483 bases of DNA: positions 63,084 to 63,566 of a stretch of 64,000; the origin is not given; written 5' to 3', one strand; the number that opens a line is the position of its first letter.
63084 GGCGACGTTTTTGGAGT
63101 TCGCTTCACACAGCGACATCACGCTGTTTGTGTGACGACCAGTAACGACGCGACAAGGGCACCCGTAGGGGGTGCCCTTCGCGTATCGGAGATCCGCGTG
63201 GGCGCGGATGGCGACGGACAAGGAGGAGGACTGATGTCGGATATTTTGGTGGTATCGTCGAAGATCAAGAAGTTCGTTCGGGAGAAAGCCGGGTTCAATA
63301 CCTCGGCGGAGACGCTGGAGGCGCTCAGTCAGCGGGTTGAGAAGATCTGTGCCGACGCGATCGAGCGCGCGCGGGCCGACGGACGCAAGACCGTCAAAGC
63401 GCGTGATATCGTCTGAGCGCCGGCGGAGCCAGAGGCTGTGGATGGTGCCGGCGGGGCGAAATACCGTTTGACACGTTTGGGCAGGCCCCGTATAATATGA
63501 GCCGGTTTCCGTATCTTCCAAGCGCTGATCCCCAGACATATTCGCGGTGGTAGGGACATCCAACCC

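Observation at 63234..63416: Bacterial histone-fold protein (DUF1931/HBb-like) encoded just upstream of rho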

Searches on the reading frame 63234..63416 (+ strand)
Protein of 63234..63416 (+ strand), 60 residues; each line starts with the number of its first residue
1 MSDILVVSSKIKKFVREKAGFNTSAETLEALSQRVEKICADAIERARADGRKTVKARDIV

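Call 6: search_protein_families(library=pfam, proteins=[window:63234-63413:+], max_evalue=1)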
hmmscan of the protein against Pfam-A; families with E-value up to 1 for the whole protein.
window:63234-63413:+ (60 aa): 3 families
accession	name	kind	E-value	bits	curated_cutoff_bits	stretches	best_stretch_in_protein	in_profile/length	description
PF00808.29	CBFD_NFYB_HMF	-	0.00023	21.8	21.4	1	29-59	31-61/65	Histone-like transcription factor (CBF/NF-Y) and archaeal histone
PF09123.17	DUF1931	-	0.0022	18.7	21.8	1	11-59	1-53/138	Domain of unknown function (DUF1931)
PF18376.6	MDD_C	-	0.12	12.6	23.2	1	4-46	3-44/186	Mevalonate 5-diphosphate decarboxylase C-terminal domain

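Call 7: search_protein_families(library=ncbifam, proteins=[window:63234-63413:+], max_evalue=1)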
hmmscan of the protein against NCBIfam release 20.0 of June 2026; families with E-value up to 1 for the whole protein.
window:63234-63413:+ (60 aa): 2 families
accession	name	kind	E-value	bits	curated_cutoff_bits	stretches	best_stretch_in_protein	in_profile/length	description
NF043032.1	archaea_histone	superfamily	2.2e-07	31.2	50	1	9-59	3-57/60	histone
NF049855.1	T3SS_effe_TepP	equivalog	0.082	11.3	350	1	2-50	278-324/587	type III secretion system early effector TepP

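Call 8: search_solved_structures(query=window:63234-63413:+, max_evalue=10, show_alignments=5)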
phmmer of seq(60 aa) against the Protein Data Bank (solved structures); distinct sequences matched with E-value up to 10: 18.
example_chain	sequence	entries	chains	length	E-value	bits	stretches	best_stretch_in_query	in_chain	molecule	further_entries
8fvx_A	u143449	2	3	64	1e-18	69.1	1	1-60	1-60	CBFD_NFYB_HMF domain-containing protein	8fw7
8cmp_A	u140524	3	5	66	1.1e-18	68.9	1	1-60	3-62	CBFD_NFYB_HMF domain-containing protein | Transcription factor CBF/NF-Y/archaeal histone domain-containing protein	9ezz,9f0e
9qt0_A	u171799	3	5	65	1.1e-06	31.8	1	3-58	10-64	DUF1931 domain-containing protein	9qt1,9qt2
9f2c_A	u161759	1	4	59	2.5e-06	30.7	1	5-58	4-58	hypothetical protein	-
8bdk_A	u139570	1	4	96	7e-06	29.3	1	9-59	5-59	DNA-binding protein HmvA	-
9qv5_A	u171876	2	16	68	0.0069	20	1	8-59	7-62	Archaeal histone A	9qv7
9qv6_A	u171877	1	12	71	0.0078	19.9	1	8-59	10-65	Archaeal histone A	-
1hta_A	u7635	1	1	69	0.012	19.2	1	15-59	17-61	HISTONE HMFA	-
1b67_A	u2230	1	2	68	0.012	19.2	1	16-59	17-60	PROTEIN (HISTONE HMFA)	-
1ku5_A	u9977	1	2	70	0.025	18.3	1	10-59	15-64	HPhA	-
1a7w_A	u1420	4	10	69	0.029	18.1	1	27-59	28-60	HISTONE HMFB | PROTEIN (HISTONE HMFB) | HISTONE B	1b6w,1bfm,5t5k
7mwq_B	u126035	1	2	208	0.2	15.5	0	9-45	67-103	LHD29B53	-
5g49_A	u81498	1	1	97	0.5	14.3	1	23-59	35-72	NUCLEAR TRANSCRIPTION FACTOR Y SUBUNIT B-6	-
1wj1_A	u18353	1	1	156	0.52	14.2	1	33-56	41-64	Numb protein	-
5cwk_A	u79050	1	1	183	0.66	13.9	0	11-39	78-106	Designed helical repeat protein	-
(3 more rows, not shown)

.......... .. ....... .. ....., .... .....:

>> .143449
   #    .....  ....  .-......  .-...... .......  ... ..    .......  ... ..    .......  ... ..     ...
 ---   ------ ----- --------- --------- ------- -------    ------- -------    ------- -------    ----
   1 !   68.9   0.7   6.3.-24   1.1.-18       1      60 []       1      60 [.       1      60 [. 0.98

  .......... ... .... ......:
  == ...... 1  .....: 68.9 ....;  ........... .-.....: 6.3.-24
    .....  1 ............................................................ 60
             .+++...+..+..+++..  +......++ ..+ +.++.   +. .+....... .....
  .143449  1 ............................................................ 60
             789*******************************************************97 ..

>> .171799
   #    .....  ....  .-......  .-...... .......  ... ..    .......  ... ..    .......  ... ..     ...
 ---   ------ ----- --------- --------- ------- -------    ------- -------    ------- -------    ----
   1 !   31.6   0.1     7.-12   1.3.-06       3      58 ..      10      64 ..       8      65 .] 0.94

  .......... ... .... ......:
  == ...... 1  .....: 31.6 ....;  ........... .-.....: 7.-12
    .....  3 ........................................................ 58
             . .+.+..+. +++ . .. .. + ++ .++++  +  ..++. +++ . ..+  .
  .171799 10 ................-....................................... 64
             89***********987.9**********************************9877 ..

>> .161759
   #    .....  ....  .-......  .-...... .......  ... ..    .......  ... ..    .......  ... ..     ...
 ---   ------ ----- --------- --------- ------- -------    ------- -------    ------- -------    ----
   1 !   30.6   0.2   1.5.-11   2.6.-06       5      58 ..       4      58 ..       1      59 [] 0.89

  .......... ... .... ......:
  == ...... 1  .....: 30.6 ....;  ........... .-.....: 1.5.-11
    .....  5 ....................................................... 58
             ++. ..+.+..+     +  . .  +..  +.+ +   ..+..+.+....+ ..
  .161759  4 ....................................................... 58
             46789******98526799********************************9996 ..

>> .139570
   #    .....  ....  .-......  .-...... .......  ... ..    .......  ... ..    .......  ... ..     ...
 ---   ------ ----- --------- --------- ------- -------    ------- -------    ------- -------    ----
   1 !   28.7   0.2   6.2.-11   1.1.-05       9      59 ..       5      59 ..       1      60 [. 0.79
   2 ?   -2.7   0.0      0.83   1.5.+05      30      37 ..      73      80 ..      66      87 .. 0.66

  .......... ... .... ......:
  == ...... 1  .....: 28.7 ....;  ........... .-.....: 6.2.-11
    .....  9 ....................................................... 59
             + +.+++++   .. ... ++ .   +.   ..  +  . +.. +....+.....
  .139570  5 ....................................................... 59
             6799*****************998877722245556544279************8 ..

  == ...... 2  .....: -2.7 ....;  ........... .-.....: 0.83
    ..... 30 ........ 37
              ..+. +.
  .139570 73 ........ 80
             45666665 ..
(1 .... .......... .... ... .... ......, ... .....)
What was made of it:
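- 63234..63416 (+): Coding sequence of a 60-aa HBb-type ('bacterial dimer', alpha3-truncated) histone, including the stop codon. PDB phmmer to HBb 8FVX/8CMP E 1e-18, residues 1-60 (call 8).
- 63306..63377 (+): Helix alpha2 (residues 25-48), 24 residues, about one turn shorter than in archaeal histones; forms the dimer core (L31, V35, I38). Four-residue deletion relative to the archaeal histone HmvA in the HMMER alignment (call 8).
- On HBb-type 'bacterial dimer' alpha3-truncated histones: There is a four-residue deletion in alpha2 relative to HmvA (call 8).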

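Call 9: find_homologous_proteins(query=window:63234-63413:+, max_evalue=0.001)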
Query seq(60 aa) (60 aa): 88 proteins with E <= 0.001 among 88 candidates.
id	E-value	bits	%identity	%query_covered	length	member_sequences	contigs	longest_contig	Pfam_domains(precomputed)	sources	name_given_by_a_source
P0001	3.7e-28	112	98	100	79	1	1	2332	-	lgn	-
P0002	4.1e-28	112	98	100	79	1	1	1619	-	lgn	-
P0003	6.4e-28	112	97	100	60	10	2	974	-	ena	-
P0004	3.0e-27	109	95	100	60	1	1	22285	-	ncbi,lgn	-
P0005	2.0e-26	107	92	100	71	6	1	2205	-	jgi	jgi:histone H3/H4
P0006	3.3e-26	106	92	100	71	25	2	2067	-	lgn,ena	-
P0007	4.8e-26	106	92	100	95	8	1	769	-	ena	-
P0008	6.9e-26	105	90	100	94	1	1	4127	-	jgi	jgi:histone H3/H4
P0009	9.4e-26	105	92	100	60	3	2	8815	-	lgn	-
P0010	2.4e-25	104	88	100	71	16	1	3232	-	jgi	-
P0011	2.5e-25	104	90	100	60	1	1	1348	-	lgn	-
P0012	3.4e-25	103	88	100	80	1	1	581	-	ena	-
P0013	1.6e-24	101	83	100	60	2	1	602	-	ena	-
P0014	1.9e-24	101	87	100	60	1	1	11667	-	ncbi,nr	ncbi:MAG TPA: hypothetical protein VFN94_01835 [Nitrospiria bacterium]|nr:hypothetical protein [Nitr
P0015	3.5e-24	100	88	100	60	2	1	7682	-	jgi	jgi:histone H3/H4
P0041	1.9e-20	88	75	100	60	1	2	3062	PF00808.30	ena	-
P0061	1.7e-19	85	78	98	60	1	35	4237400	-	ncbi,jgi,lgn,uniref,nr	ncbi:MAG: NFYB/HAP3 family transcription factor subunit [Candidatus Manganitrophus sp.]|jgi:histone 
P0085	6.5e-17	77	64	98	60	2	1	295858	PF00808.30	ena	-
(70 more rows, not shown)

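Call 15: find_encoding_contigs(protein=window:63234-63416:+, flank=10000, max_places=6)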
Protein window:63234-63416:+ (60 aa): 14 contigs read that carry it; 6 places shown.
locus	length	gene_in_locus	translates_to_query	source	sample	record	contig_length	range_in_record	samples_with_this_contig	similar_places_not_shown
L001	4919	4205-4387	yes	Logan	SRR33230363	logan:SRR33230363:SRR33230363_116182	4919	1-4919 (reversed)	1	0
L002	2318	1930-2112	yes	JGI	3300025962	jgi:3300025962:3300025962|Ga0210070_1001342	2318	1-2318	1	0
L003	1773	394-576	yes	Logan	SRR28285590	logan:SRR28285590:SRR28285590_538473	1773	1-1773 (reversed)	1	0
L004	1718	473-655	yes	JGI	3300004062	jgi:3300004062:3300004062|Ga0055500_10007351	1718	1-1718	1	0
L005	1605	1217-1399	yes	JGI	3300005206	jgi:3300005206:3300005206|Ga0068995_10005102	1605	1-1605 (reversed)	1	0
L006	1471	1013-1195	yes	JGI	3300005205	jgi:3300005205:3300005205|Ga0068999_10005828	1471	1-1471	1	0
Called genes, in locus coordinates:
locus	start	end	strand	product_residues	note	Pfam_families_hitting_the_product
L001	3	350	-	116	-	?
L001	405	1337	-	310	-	PF00892:EamA (weak), PF10639:TMEM234 (faint), PF00892:EamA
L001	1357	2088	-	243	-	PF03070:TENA_THI-4 (weak), PF14518:Haem_oxygenas_2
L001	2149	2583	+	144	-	PF02635:DsrE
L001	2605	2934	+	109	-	-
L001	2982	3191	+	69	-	-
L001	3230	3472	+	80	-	PF01206:TusA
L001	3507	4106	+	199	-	PF02635:DsrE, PF13686:DrsE_2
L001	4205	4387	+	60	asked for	-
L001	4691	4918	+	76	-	?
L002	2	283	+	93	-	?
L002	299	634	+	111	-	-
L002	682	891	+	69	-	-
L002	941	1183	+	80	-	PF01206:TusA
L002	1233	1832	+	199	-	PF02635:DsrE, PF13686:DrsE_2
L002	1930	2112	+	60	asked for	-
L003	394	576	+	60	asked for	-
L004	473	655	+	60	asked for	-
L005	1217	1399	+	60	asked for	-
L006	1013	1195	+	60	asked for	-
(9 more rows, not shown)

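Call 16: find_related_loci(query=A1, collection=genome_contigs, flank=5000)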
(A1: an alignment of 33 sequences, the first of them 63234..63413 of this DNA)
Query A1 (60 aa) in genome_contigs; peptide patterns used: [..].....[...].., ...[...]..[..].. (x = any residue, [..] = any of these).
600 stretches matched a pattern (row limit reached: there are more); 475 encode a relative of the query (tblastn E <= 1e-3); the best 80 are kept; 80 distinct loci.
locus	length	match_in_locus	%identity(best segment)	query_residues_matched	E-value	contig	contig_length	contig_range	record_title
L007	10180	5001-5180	92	1-60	5e-32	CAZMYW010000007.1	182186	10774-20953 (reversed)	MAG TPA_asm: uncultured Nitrospirota bacterium isolate binchicken_co165_411 genome assembly, contig: k141_2456848, whole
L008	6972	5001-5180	88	1-60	2e-31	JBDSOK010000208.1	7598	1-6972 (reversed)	MAG: Nitrospiria bacterium isolate cluster1_bin.438 k127_11417411, whole genome shotgun sequence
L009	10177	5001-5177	86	1-59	3e-29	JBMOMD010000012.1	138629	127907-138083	MAG: Nitrospirota bacterium isolate Betzabe_MAG041 MAG041_12, whole genome shotgun sequence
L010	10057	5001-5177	81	1-59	1e-28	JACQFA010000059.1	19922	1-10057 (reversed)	MAG: Nitrospirae bacterium isolate NC_groundwater_1035_Pr1_S-0.65um_57_15 Montesol18_Sp65_coassembly_scaffold_832890, wh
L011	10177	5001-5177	80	1-59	2e-28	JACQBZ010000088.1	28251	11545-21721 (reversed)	MAG: Nitrospirae bacterium isolate NC_groundwater_955_Pr1_S-0.2um_56_113 Montesol18-Sp2_coassembly_scaffold_898404, whol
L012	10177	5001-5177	78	1-59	1e-27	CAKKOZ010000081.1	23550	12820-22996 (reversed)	Nitrospiria bacterium isolate Hainich-H32-bin115-1 genome assembly, contig: H32-bin115_1_Hain_PNK108_H32_02um_1088_lengt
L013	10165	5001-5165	95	1-55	1e-27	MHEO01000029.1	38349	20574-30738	MAG: Nitrospirae bacterium RIFCSPHIGHO2_01_FULL_66_17 rifcsphigho2_01_scaffold_23599, whole genome shotgun sequence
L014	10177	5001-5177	76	1-59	2e-27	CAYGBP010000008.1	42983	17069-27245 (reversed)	MAG TPA_asm: uncultured Nitrospirota bacterium isolate ERP108616_co2_62 genome assembly, contig: NODE_979_length_42983_c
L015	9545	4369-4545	75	1-59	5e-27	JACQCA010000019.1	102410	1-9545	MAG: Nitrospirae bacterium isolate NC_groundwater_956_Pr1_S-0.2um_57_83 Montesol18-Sp2_coassembly_scaffold_20464, whole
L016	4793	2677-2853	81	1-59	9e-27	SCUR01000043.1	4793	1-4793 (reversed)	MAG: Candidatus Manganitrophaceae bacterium isolate GW715_bin.13 GW715_bin.13-9702, whole genome shotgun sequence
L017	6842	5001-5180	82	1-60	7e-27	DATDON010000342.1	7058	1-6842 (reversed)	MAG TPA_asm: Candidatus Manganitrophaceae bacterium isolate SMAG_U7895 k141_997948, whole genome shotgun sequence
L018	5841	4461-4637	75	1-59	7e-27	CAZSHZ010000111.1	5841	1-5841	MAG TPA_asm: uncultured Nitrospirota bacterium isolate binchicken_co203_385 genome assembly, contig: k141_1249689, whole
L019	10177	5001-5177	78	1-59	9e-26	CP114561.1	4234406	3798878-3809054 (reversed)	MAG: Candidatus Manganitrophus sp. isolate GAC4 chromosome, complete genome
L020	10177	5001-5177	71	1-59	3e-25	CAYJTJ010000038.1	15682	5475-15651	MAG TPA_asm: uncultured Nitrospirota bacterium isolate ERP125453_co1_269 genome assembly, contig: NODE_3875_length_15682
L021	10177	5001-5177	76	1-59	3e-25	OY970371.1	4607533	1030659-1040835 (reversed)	MAG: Candidatus Manganitrophaceae bacterium isolate MFD03066.bin.c.2 genome assembly, chromosome: 1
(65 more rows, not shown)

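Call 22: predict_structure(alignment_id=A1)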
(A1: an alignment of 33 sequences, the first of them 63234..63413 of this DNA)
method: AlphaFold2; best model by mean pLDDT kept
length: 60 residues; sequences in the alignment: 33
mean_pLDDT: 88.3   pTM: 0.65
mean pLDDT of the five models: 88.3, 83.6, 77.8, 74.8, 71.3
residues with pLDDT >= 90: 36; 70-90: 20; 50-70: 3; < 50: 1
segments of 3 or more residues with pLDDT < 50: none
pLDDT, mean of each block of 10 residues (from residue 1): 73 91 88 92 95 91
secondary structure, 60 per line:
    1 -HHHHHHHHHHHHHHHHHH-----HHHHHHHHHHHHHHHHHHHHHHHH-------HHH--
elements in order: H2-19 H25-48
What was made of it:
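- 63237..63290 (+): Helix alpha1 (residues 2-19), carrying the S8-S9-K10 N-cap motif and K12, K13, R16, K18. DSSP on the AlphaFold model (call 22).
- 63291..63305 (+): Loop L1 (residues 20-24, GFNTS), with N22-T23-S24. Model (call 22).
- On HBb-type 'bacterial dimer' alpha3-truncated histones: The model shows three helices and two loops (call 22). DSSP gives alpha2 = 25-48 (24 residues) and alpha3 = 56-58 (call 22).
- On Archaeal nucleosomal histones (NCBIfam NF043032 archaea_histone): Alpha2 is shortened and alpha3 truncated (calls 8, 22).
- Structure: the AlphaFold2 model has pLDDT 88.3 with helices at 2-19, 25-48 and 56-58 (call 22). The fold prediction is confident (call 22).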

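Call 27: fold_search(model_id=the predicted structure, library=pdb)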
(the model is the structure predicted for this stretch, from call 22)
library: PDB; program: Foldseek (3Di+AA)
matches with E <= 10: 801; with E <= 0.001: 5
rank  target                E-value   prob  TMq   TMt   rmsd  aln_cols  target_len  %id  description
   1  9ezz_B                1.4e-05  1.00  0.77  0.75   2.2        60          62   57  Bacterial histone protein HBb from Bdellovibrio bacteriovorus bound to DNA (released 2024-06-26)
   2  9ezz_A                4.5e-05  1.00  0.75  0.74   2.1        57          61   58  Bacterial histone protein HBb from Bdellovibrio bacteriovorus bound to DNA (released 2024-06-26)
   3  8fvx                  5.1e-05  1.00  0.76  0.73   2.0        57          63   58  Histone from Bdellovibrio bacteriovorus (released 2023-08-30)
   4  9f0e_A                5.9e-05  1.00  0.75  0.76   2.1        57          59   58  Bacterial histone protein HBb from Bdellovibrio bacteriovorus bound to DNA (released 2024-06-26)
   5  8cmp                  1.2e-04  1.00  0.74  0.76   2.1        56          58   59  DNA-binding bacterial histone protein HBB from Bdellovibrio bacteriovorus (released 2024-03-06)
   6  9f2c_A                1.1e-02  1.00  0.71  0.73   2.0        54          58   41  Archaeal histone protein HTkC from Thermococcus kodakarensis (released 2024-10-02)
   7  9qt0_A                1.3e-02  1.00  0.68  0.72   2.2        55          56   33  DNA-binding bacterial histone HLp from Leptospira perolatii (released 2025-12-24)
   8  9f2c_B                1.5e-02  1.00  0.70  0.73   2.0        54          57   41  Archaeal histone protein HTkC from Thermococcus kodakarensis (released 2024-10-02)
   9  9qt1_A                2.6e-02  1.00  0.68  0.71   2.2        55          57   33  Bacterial histone HLp from Leptospira perolatii bound to DNA (released 2025-12-24)
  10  7da0_B                5.7e-02  0.98  0.51  0.38   3.5        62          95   22  High-resolution crystal structure of the chicken MHF complex (released 2021-03-17)
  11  4drb_G                7.0e-02  0.98  0.51  0.36   3.5        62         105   19  The crystal structure of FANCM bound MHF complex (released 2012-05-16)
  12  4ndy_I                7.4e-02  0.98  0.51  0.36   3.5        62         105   19  Human MHF1-MHF2 DNA complex (released 2014-01-22)
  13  4e45_C                8.0e-02  0.97  0.51  0.38   3.5        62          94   19  Crystal structure of the hMHF1/hMHF2 Histone-Fold Tetramer in Complex with Fanconi Anemia Associated Helicase hFANCM (released 2013-03-20)
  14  1ku5_A                8.0e-02  0.92  0.44  0.41   3.9        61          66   36  Crystal Structure of recombinant histone HPhA from hyperthermophilic archaeon Pyrococcus horikoshii OT3 (released 2003-08-26)
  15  4e45_K                8.5e-02  0.97  0.51  0.38   3.5        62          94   19  Crystal structure of the hMHF1/hMHF2 Histone-Fold Tetramer in Complex with Fanconi Anemia Associated Helicase hFANCM (released 2013-03-20)
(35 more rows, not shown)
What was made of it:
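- Closest known: FtF histones HLp. Same: Foldseek TM is 0.68-0.71 (call 27).
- The top five Foldseek PDB matches are all HBb (TM 0.74-0.77, rmsd about 2.1 A, 57-59% identity) (call 27). Identity is 57% to HBb, 33% to HLp and 41% to HTkC (call 27).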

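Call 28: search_protein_representatives(alignment_id=A1)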
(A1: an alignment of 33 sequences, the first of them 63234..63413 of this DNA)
Query: 33 sequences, 60 profile positions. Proteins with E-value up to 0.001 (for the whole library): 1348; up to 1e-10: 455; up to 1e-30: 5. The best 150 are listed.
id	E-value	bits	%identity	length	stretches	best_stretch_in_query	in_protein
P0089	1.2e-39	150.2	-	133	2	3-60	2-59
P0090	6.2e-34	132.0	-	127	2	3-59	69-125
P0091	2.1e-33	130.3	-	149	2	3-59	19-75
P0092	2.0e-32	127.1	-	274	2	3-59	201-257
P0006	2.2e-32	127.0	-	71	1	1-59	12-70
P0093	1.2e-30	121.5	-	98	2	4-59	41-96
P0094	5.7e-30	119.3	-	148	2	3-59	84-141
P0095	6.6e-29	115.9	-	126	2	3-59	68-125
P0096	8.3e-29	115.5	-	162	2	3-59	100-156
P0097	4.0e-28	113.4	-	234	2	2-59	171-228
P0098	7.6e-28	112.5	-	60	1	1-59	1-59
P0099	9.0e-28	112.2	-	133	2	3-60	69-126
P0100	1.4e-27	111.7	-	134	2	3-59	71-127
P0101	6.4e-27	109.5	-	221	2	3-59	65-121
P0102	3.0e-25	104.1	-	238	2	3-59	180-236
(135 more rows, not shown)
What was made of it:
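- There are 88 close homologues, and 1,348 clusters at 50% identity match the profile at E<=1e-3 (calls 9, 28).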

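Call 40: search_protein_families(library=pfam, alignment_id=A1, max_evalue=0.01)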
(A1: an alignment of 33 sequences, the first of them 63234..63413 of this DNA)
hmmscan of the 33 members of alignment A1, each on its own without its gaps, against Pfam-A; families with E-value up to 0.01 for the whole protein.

A. member 1, window:63234-63413:+ (60 aa): 2 families
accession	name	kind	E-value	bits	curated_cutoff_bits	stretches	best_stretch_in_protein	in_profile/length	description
PF00808.29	CBFD_NFYB_HMF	-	0.00023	21.8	21.4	1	29-59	31-61/65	Histone-like transcription factor (CBF/NF-Y) and archaeal histone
PF09123.17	DUF1931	-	0.0022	18.7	21.8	1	11-59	1-53/138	Domain of unknown function (DUF1931)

B. families by the number of members that match (of 33 scanned): 2 families
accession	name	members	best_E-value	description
PF00808.29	CBFD_NFYB_HMF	33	1e-05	Histone-like transcription factor (CBF/NF-Y) and archaeal histone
PF09123.17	DUF1931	24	0.00034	Domain of unknown function (DUF1931)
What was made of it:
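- On Pfam CBFD_NFYB_HMF (PF00808): All 33 aligned relatives match at E<=0.01 (call 40).
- Pfam PF00808 is passed by the window protein, narrowly (21.8 against 21.4), and all 33 aligned relatives match it at E<=0.01 (calls 6, 40).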
